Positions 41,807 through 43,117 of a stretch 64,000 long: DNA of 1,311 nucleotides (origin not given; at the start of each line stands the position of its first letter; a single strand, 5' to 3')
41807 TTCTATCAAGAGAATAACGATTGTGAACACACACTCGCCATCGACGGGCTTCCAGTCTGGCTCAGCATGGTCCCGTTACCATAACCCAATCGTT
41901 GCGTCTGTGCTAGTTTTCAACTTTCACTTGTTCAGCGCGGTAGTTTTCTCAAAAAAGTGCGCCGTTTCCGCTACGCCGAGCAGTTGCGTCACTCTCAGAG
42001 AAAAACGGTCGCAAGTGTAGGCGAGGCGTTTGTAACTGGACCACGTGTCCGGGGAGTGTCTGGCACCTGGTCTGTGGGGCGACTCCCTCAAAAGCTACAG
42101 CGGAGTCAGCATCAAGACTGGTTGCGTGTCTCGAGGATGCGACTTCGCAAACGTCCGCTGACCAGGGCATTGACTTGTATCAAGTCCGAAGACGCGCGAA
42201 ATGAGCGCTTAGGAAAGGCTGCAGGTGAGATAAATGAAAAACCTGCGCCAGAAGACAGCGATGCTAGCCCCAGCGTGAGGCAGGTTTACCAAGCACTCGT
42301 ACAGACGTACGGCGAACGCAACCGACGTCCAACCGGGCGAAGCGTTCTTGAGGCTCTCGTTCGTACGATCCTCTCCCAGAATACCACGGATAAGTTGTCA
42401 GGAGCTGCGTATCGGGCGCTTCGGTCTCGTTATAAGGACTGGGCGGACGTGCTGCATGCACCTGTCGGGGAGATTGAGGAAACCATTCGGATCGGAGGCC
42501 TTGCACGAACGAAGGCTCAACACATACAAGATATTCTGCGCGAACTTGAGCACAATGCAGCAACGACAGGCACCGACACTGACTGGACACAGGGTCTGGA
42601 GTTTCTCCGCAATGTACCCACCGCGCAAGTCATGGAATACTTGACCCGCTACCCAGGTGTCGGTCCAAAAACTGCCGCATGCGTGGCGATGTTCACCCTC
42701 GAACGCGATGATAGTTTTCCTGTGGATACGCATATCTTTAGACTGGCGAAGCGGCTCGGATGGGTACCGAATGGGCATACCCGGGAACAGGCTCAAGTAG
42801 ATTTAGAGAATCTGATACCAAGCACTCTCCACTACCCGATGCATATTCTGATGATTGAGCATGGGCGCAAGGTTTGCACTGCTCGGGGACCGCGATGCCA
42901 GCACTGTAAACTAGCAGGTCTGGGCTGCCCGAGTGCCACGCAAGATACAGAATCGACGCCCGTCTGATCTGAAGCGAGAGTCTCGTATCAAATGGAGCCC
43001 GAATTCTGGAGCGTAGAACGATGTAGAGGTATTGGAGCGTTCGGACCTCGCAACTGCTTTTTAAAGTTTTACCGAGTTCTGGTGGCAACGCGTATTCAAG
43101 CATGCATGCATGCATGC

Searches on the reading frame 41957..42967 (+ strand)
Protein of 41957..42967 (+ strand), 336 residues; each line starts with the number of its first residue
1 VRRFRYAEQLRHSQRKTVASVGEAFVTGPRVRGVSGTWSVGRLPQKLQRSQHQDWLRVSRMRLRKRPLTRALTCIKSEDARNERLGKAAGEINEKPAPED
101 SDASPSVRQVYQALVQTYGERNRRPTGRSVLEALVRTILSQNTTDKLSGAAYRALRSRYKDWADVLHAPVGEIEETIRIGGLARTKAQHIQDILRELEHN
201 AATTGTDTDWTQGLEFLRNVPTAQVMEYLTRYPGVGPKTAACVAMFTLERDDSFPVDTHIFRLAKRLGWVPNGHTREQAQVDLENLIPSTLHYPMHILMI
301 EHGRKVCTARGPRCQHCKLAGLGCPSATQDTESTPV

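Call 36: search_protein_families(library=pfam, proteins=[window:41957-42967:+], max_evalue=0.0001)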
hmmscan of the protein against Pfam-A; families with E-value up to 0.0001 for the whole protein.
window:41957-42967:+ (336 aa): 2 families
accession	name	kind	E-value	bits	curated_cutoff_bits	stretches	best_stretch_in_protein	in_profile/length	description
PF00730.31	HhH-GPD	-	2.6e-16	60.3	26.2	1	135-288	1-107/108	HhH-GPD superfamily base excision DNA repair protein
PF21176.3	RecR_HhH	-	4.8e-05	23.5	27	0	224-252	3-31/45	RecR, helix-hairpin-helix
